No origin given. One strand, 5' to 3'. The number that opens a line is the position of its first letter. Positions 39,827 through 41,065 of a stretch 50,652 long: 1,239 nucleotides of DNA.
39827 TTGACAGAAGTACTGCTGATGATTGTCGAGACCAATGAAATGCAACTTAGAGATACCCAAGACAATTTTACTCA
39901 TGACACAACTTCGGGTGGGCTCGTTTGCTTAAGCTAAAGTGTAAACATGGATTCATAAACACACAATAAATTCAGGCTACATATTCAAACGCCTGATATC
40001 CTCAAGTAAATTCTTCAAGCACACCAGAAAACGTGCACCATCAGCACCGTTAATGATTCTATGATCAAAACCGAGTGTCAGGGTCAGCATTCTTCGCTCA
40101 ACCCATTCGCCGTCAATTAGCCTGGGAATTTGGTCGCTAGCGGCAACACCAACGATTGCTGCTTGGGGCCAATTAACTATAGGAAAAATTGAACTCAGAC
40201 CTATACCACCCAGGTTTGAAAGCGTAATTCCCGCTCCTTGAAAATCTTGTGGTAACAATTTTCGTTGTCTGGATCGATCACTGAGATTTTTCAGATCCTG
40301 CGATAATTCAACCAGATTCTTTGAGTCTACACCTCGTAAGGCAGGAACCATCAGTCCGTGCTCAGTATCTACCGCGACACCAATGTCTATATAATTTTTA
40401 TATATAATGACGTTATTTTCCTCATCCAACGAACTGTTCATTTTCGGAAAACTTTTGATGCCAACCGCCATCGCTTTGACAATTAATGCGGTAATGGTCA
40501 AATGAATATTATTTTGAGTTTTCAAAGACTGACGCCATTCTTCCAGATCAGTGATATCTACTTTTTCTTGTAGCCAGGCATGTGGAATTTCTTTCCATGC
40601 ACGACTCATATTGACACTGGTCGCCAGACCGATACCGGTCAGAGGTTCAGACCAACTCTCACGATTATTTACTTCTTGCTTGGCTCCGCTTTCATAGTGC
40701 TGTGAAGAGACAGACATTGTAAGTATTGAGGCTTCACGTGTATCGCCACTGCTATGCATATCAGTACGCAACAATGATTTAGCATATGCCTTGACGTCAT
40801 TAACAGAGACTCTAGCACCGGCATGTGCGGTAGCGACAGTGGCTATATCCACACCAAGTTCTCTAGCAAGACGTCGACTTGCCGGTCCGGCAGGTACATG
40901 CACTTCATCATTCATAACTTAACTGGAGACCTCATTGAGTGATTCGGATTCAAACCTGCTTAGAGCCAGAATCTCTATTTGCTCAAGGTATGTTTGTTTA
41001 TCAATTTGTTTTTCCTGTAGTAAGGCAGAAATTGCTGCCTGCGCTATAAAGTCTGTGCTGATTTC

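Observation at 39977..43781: AceE-type E1 tightly coupled to an E2 with no lipoyl domain, under a divergent Lrp-type regulator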

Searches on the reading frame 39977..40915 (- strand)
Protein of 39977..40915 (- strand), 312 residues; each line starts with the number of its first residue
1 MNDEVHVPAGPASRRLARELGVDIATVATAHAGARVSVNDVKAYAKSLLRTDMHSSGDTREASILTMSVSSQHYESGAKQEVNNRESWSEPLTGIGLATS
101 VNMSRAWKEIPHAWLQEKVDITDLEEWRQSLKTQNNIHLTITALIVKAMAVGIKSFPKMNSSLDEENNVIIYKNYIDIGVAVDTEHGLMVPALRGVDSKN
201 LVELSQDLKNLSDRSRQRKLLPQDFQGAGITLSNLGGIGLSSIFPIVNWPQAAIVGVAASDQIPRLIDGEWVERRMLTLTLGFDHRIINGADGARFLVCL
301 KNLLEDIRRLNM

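Call 3: search_protein_families(library=pfam, proteins=[window:39977-40915:-], max_evalue=0.01)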
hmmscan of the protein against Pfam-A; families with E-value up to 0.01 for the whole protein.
window:39977-40915:- (312 aa): 2 families
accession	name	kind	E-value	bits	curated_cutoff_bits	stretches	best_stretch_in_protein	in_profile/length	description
PF00198.28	2-oxoacid_dh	-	4.5e-73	246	23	1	89-310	6-230/232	2-oxoacid dehydrogenases acyltransferase (catalytic domain)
PF02817.22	E3_binding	-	9.5e-05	23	23.7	1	7-28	1-22/36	e3 binding domain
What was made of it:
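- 39977..40915 (-): E2 acyltransferase lacking a lipoyl domain: PSBD (about residues 7-55), disordered linker (56-88), catalytic domain (89-311, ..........). Pfam (call 3).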

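Call 7: find_homologous_proteins(query=window:39977-40915:-, max_evalue=1e-10)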
Query window:39977-40915:- (312 aa): 4827 proteins with E <= 1e-10 among 8000 candidates; the best 120 are listed.
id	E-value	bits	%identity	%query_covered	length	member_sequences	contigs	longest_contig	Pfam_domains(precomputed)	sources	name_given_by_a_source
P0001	2.7e-201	685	100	100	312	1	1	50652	PF00198.29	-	-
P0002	1.1e-112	394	60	97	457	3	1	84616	PF00198.29,PF00364.29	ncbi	ncbi:MAG: dihydrolipoamide acetyltransferase family protein [Arenicella sp.]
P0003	5.8e-111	388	60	98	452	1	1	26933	PF00198.29,PF00364.29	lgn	-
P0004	6.6e-108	378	60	97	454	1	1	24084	PF00198.29,PF00364.29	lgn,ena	-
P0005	1.0e-106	375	58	97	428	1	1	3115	PF00198.29,PF00364.29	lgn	-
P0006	4.1e-96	340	53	99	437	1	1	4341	PF02817.23,PF00198.29,PF00364.29,PF25917.1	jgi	jgi:pyruvate dehydrogenase E2 component (dihydrolipoamide acetyltransferase)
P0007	6.7e-95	336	55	97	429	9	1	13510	PF02817.23,PF00198.29,PF00364.29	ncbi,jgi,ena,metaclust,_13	metaclust:\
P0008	2.0e-94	334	55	97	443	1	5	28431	PF02817.23,PF00198.29,PF00364.29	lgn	-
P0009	8.2e-94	332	54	97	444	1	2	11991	PF02817.23,PF00198.29,PF00364.29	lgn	-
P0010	3.4e-93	330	53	98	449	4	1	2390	PF02817.23,PF00198.29,PF00364.29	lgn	-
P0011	3.4e-92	327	53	98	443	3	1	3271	PF02817.23,PF00198.29,PF00364.29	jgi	jgi:pyruvate dehydrogenase E2 component (dihydrolipoamide acetyltransferase)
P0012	7.9e-92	326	54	98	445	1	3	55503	PF02817.23,PF00198.29,PF00364.29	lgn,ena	-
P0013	8.6e-92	326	51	99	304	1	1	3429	PF02817.23,PF00198.29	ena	-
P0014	2.9e-91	324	54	97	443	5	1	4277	PF02817.23,PF00198.29,PF00364.29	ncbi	-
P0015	3.6e-91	323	52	96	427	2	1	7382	PF02817.23,PF00198.29,PF00364.29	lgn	-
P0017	2.2e-90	321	51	97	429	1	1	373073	PF00198.29,PF00364.29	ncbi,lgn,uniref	ncbi:dihydrolipoamide acetyltransferase family protein [Aliiglaciecola sp. SL4]|uniref:dihydrolipoam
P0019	8.6e-90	319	51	97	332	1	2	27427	PF02817.23,PF00198.29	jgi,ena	-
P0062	5.6e-77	277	49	97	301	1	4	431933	PF02817.23,PF00198.29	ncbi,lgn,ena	-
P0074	6.5e-76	273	48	98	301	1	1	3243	PF02817.23,PF00198.29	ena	-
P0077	1.4e-75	272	48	98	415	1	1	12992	PF02817.23,PF00198.29,PF00364.29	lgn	-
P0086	7.6e-75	270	45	97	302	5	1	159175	PF02817.23,PF00198.29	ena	-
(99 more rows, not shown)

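Call 8: search_solved_structures(query=window:39977-40915:-, show_alignments=2)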
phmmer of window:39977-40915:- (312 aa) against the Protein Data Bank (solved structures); distinct sequences matched with E-value up to 0.001: 49.
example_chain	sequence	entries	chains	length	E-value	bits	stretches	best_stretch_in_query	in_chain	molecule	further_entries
7b9k_A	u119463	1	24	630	5.3e-57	196.5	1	3-311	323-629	Dihydrolipoyllysine-residue acetyltransferase component of pyruvate dehydrogenase complex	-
4n72_A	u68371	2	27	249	2.4e-52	181.2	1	98-311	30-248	Pyruvate dehydrogenase (Dihydrolipoyltransacetylase component) | Dihydrolipoyllysine-residue acetyltransferase component of pyruvate dehydrogenase complex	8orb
8osy_A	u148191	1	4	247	6.1e-52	179.8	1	98-310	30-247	Dihydrolipoyllysine-residue acetyltransferase component of pyruvate dehydrogenase complex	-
1eaa_A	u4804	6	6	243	2e-46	161.8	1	91-310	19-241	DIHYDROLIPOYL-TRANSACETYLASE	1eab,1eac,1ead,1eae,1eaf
1dpd_A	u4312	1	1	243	5.1e-46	160.4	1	91-310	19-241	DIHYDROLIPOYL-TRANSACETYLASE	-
1dpc_A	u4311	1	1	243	9.6e-46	159.5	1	91-310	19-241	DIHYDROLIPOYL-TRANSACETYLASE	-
1dpb_A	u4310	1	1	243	6.6e-45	156.8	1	91-310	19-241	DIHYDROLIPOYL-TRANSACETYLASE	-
3duf_I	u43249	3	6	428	1.1e-44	156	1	7-309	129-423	Dihydrolipoyllysine-residue acetyltransferase component of pyruvate dehydrogenase complex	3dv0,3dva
1b5s_A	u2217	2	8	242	1e-42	149.6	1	89-309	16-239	DIHYDROLIPOAMIDE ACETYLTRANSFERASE | Dihydrolipoyllysine-residue acetyltransferase component of pyruvate dehydrogenase complex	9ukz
8eqn_A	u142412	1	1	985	1.5e-41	145.7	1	88-309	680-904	BG505 UFO-E2p-L4P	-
1c4t_A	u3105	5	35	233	6.1e-34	120.8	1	122-310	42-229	PROTEIN (DIHYDROLIPOAMIDE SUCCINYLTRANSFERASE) | DIHYDROLIPOAMIDE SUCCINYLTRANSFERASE | Dihydrolipoyllysine-residue succinyltransferase component of 2-oxoglutar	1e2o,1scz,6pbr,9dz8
3rqc_A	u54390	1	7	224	1e-33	120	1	102-307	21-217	Probable lipoamide acyltransferase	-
4ofs_A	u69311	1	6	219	1.4e-33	119.6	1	102-306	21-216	Probable lipoamide acyltransferase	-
6zlm_A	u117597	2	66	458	1e-32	116.7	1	91-306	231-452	Dihydrolipoyllysine-residue acetyltransferase component of pyruvate dehydrogenase complex,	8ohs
3mae_A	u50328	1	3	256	4.5e-32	114.6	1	91-310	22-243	2-oxoisovalerate dehydrogenase E2 component, dihydrolipoamide acetyltransferase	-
1w4i_A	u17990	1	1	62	9.9e-06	28.2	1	7-50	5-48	PYRUVATE DEHYDROGENASE E2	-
2eq9_C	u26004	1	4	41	0.00039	23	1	9-46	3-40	Pyruvate dehydrogenase complex, dihydrolipoamide acetyltransferase E2 component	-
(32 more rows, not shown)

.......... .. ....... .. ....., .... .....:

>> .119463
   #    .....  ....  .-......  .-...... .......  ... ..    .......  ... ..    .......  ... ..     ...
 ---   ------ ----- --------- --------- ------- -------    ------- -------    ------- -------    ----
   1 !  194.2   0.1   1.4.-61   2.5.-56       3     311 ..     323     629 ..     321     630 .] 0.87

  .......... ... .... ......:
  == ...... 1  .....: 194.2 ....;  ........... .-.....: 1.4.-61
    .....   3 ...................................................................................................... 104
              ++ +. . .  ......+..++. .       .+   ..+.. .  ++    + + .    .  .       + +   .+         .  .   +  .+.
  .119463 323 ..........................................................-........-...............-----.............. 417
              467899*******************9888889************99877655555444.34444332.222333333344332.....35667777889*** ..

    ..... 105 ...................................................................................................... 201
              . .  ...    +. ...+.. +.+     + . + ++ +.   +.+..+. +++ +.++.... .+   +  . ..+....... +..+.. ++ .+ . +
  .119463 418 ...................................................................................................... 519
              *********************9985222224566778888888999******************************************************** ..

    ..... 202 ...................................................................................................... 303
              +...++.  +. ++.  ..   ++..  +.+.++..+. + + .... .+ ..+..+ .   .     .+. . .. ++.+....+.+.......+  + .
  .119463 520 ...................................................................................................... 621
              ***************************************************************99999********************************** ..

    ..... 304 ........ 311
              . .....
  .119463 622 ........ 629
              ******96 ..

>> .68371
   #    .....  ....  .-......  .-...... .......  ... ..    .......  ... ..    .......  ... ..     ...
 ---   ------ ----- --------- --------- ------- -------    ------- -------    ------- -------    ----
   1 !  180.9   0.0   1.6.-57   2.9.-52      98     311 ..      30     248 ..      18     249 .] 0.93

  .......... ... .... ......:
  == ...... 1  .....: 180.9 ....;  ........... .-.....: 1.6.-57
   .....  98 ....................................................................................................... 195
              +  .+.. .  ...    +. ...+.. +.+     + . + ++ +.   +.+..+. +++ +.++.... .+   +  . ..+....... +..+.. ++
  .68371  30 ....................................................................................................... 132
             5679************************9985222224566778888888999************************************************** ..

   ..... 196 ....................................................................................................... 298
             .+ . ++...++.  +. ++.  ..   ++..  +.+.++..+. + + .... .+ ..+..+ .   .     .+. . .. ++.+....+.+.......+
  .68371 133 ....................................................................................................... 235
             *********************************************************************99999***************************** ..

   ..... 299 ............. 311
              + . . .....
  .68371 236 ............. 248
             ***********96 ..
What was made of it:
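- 39977..40915 (-): PDB sequence hits to E. coli AceF at 5e-57 and to isolated PSBDs (call 8).
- On Dihydrolipoyllysine-residue acetyltransferase E2p (NCBIfam NF008814 / TIGR01348): PDB PSBD hits 1w4i at 1e-5 and 2eq9 (call 8).
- The C-terminal DIRRLNM closely matches E. coli DIRRLVM (call 8).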

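Call 9: find_encoding_contigs(protein=P0002, flank=8000, max_places=3)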
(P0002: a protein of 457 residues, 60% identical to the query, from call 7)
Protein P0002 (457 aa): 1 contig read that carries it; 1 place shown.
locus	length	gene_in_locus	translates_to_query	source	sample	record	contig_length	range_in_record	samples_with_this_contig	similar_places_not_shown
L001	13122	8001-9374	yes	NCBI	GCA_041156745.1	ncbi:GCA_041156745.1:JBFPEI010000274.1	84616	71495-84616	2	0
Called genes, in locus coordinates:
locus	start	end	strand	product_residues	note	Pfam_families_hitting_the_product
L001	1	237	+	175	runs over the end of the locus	PF00376:MerR, PF13411:MerR_1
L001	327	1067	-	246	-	PF12525:DUF3726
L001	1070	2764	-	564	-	-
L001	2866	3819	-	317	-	PF00126:HTH_1, PF03466:LysR_substrate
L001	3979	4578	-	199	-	PF00106:adh_short, PF13561:adh_short_C2, PF23441:SDR (weak)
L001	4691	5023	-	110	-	PF12973:Cupin_7, PF16867:DMSP_lyase (weak)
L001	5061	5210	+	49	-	-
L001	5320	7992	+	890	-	PF00456:Transketolase_N (faint), PF17831:PDH_E1_M, PF22613:Transketolase_C_1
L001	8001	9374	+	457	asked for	PF00364:Biotin_lipoyl, PF00198:2-oxoacid_dh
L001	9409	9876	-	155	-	PF12840:HTH_20 (weak), PF13404:HTH_AsnC-type, PF13412:HTH_24, PF01037:AsnC_trans_reg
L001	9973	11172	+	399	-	PF01053:Cys_Met_Meta_PP, PF00155:Aminotran_1_2, PF06838:Met_gamma_lyase (weak), PF00266:Aminotran_5 (weak)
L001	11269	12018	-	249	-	PF08713:DNA_alkylation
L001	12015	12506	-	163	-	PF16867:DMSP_lyase, PF02311:AraC_binding (weak), PF07883:Cupin_2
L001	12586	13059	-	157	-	PF08768:THAP4_heme-bd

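Call 10: find_encoding_contigs(protein=P0062, flank=8000, max_places=4)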
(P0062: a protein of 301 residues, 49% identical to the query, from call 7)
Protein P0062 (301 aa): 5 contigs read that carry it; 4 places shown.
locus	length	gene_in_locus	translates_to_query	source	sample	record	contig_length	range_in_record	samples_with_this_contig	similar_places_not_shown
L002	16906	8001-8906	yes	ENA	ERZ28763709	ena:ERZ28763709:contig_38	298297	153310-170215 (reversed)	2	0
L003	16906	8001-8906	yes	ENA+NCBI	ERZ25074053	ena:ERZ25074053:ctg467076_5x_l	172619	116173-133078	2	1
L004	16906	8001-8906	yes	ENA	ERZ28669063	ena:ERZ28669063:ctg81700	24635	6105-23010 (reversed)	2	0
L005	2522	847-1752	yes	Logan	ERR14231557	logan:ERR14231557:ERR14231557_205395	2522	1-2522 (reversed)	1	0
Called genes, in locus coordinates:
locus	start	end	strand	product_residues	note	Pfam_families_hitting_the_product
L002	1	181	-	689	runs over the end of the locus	PF00724:Oxidored_FMN, PF13450:NAD_binding_8 (faint), PF00070:Pyr_redox (faint), PF00890:FAD_binding_2 (weak), PF07992:Pyr_redox_2, PF22620:OYE-like_second_a-b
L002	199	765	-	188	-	PF09523:DUF2390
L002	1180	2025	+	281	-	-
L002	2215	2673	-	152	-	PF04134:DCC1-like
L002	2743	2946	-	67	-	PF01361:Tautomerase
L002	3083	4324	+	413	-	PF00355:Rieske, PF00848:Ring_hydroxyl_A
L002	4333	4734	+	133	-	-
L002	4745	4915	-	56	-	PF01037:AsnC_trans_reg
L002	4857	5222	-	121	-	PF13404:HTH_AsnC-type, PF13412:HTH_24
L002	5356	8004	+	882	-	PF00456:Transketolase_N (weak), PF17831:PDH_E1_M, PF22613:Transketolase_C_1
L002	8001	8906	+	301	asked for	PF02817:E3_binding, PF00198:2-oxoacid_dh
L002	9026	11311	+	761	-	PF01315:Ald_Xan_dh_C, PF02738:MoCoBD_1, PF20256:MoCoBD_2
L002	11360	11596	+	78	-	PF02597:ThiS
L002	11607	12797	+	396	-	PF07690:MFS_1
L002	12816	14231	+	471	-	PF00202:Aminotran_3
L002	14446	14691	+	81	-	-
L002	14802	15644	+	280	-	-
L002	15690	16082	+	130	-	PF01243:PNPOx_N (weak)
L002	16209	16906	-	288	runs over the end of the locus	PF01548:DEDD_Tnp_IS110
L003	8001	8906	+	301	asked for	PF02817:E3_binding, PF00198:2-oxoacid_dh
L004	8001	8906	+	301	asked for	PF02817:E3_binding, PF00198:2-oxoacid_dh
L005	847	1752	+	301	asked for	PF02817:E3_binding, PF00198:2-oxoacid_dh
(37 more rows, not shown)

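Call 11: find_encoding_contigs(protein=P0086, flank=8000, max_places=3)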
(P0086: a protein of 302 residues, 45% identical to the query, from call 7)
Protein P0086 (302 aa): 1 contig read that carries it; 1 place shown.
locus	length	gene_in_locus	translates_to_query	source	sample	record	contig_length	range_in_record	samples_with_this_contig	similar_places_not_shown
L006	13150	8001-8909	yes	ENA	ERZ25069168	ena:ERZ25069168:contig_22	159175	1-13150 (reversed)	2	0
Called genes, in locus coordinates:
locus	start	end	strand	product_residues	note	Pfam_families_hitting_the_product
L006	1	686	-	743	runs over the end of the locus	PF12838:Fer4_7 (weak)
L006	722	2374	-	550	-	PF00743:FMO-like, PF07992:Pyr_redox_2, PF01266:DAO (faint), PF13450:NAD_binding_8, PF13454:NAD_binding_9 (faint), PF13738:Pyr_redox_3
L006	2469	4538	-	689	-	PF00724:Oxidored_FMN, PF00070:Pyr_redox (faint), PF00890:FAD_binding_2 (weak), PF01266:DAO (faint), PF07992:Pyr_redox_2, PF12831:FAD_oxidored (weak), PF22620:OYE-like_second_a-b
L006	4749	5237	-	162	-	PF13404:HTH_AsnC-type, PF13412:HTH_24, PF01037:AsnC_trans_reg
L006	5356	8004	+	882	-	PF00456:Transketolase_N (faint), PF17831:PDH_E1_M, PF22613:Transketolase_C_1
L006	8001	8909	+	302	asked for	PF02817:E3_binding, PF00198:2-oxoacid_dh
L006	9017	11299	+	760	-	PF01315:Ald_Xan_dh_C, PF02738:MoCoBD_1, PF20256:MoCoBD_2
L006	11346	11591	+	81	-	PF02597:ThiS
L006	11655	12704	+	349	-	PF00515:TPR_1 (faint), PF07719:TPR_2 (faint), PF24575:TPR_Slam (faint), PF12895:ANAPC3 (faint), PF13174:TPR_6 (faint), PF13176:TPR_7 (faint), PF13181:TPR_8 (faint), PF14559:TPR_19, +8 more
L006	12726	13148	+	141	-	?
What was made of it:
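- The P0062/P0086 clade has the same lrp<->E1->E2 triad on contigs of 159-298 kb (calls 10, 11).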

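Call 14: search_protein_families(library=ncbifam, proteins=[window:39977-40915:-], max_evalue=0.00001)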
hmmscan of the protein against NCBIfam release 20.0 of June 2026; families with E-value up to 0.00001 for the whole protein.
window:39977-40915:- (312 aa): 9 families
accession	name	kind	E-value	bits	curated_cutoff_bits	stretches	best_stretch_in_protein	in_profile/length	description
NF008814.0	PRK11854.1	equivalog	2.1e-81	274.2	722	1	4-312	329-637/637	pyruvate dehydrogenase complex dihydrolipoyllysine-residue acetyltransferase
TIGR01348.1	PDHac_trf_long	equivalog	6.2e-81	272.7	552.1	1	5-312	281-587/587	dihydrolipoyllysine-residue acetyltransferase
NF008815.0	PRK11857.1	equivalog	1.9e-57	195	378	1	8-306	5-301/308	dihydrolipoamide acetyltransferase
TIGR01349.1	PDHac_trf_mito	equivalog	3.2e-54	184.7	445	1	6-306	140-431/437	pyruvate dehydrogenase complex dihydrolipoamide acetyltransferase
TIGR01347.1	sucB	equivalog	7e-46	157.2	378.65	1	8-310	112-400/404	dihydrolipoyllysine-residue succinyltransferase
NF004309.0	PRK05704.1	equivalog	1.4e-45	156.4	449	1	9-310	115-404/408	2-oxoglutarate dehydrogenase complex dihydrolipoyllysine-residue succinyltransferase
NF011416.0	PRK14843.1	equivalog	3.2e-43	147.9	429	1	91-306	122-341/347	dihydrolipoamide acetyltransferase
TIGR02927.1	SucB_Actino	equivalog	1.6e-42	146.1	423.45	1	11-306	270-570/579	2-oxoglutarate dehydrogenase, E2 component, dihydrolipoamide succinyltransferase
NF008907.0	PRK12270.1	equivalog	8.6e-27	93.3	878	1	64-305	105-362/1241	multifunctional oxoglutarate decarboxylase/oxoglutarate dehydrogenase thiamine pyrophosphate-binding subunit/dihydrolipoyllysine-residue suc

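Call 15: find_related_loci(query=window:39977-40915:-, collection=genome_contigs, flank=8000)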
Query window:39977-40915:- (312 aa) in genome_contigs; peptide patterns used: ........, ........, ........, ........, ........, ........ (x = any residue, [..] = any of these).
519 stretches matched a pattern; 8 encode a relative of the query (tblastn E <= 1e-3); 8 distinct loci.
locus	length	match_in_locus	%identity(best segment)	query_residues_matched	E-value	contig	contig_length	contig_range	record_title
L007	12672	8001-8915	60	6-310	5e-123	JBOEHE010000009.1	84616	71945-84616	MAG: Arenicella sp. isolate PBSgam11 PBS13d_contig_274, whole genome shotgun sequence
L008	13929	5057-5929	52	8-308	4e-101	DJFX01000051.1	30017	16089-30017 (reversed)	MAG TPA_asm: Halothiobacillaceae bacterium UBA5861 UBA5861_contig_4657, whole genome shotgun sequence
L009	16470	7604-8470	53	7-308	7e-100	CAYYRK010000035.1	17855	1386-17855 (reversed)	MAG TPA_asm: uncultured Pseudomonadales bacterium isolate binchicken_co357_64 genome assembly, contig: NODE_1274_length_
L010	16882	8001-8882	54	6-308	5e-100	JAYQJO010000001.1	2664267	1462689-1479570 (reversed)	MAG: Pseudomonadota bacterium isolate SD4487_NP_metabat_bins_2.tsv.068 contig_8771_pilon, whole genome shotgun sequence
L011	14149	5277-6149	52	8-308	5e-98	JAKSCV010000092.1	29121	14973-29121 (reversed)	MAG: Gammaproteobacteria bacterium isolate MAG.318 k141_6277109, whole genome shotgun sequence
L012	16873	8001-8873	51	7-310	1e-96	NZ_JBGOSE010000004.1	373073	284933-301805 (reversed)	Aliiglaciecola sp. SL4 4, whole genome shotgun sequence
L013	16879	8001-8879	46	2-305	2e-87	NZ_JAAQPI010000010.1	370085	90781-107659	Pseudomaricurvus alkylphenolicus strain KCTC 32386 Scaffold10_1, whole genome shotgun sequence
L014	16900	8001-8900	47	7-310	3e-87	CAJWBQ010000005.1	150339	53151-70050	MAG TPA_asm: uncultured Cellvibrionales bacterium isolate SRR5469033_bin.40_MetaBAT_v2.12.1_MAG genome assembly, contig:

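Call 29: find_encoding_contigs(protein=P0013, flank=8000, max_places=3)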
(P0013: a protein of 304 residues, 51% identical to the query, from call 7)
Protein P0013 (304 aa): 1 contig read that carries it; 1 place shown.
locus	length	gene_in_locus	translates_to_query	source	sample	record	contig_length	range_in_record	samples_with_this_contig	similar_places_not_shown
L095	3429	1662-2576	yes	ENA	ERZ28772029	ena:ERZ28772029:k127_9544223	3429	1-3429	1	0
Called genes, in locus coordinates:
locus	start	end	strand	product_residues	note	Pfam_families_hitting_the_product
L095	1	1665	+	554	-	?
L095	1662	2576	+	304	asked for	PF02817:E3_binding (faint), PF00198:2-oxoacid_dh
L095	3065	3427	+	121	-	?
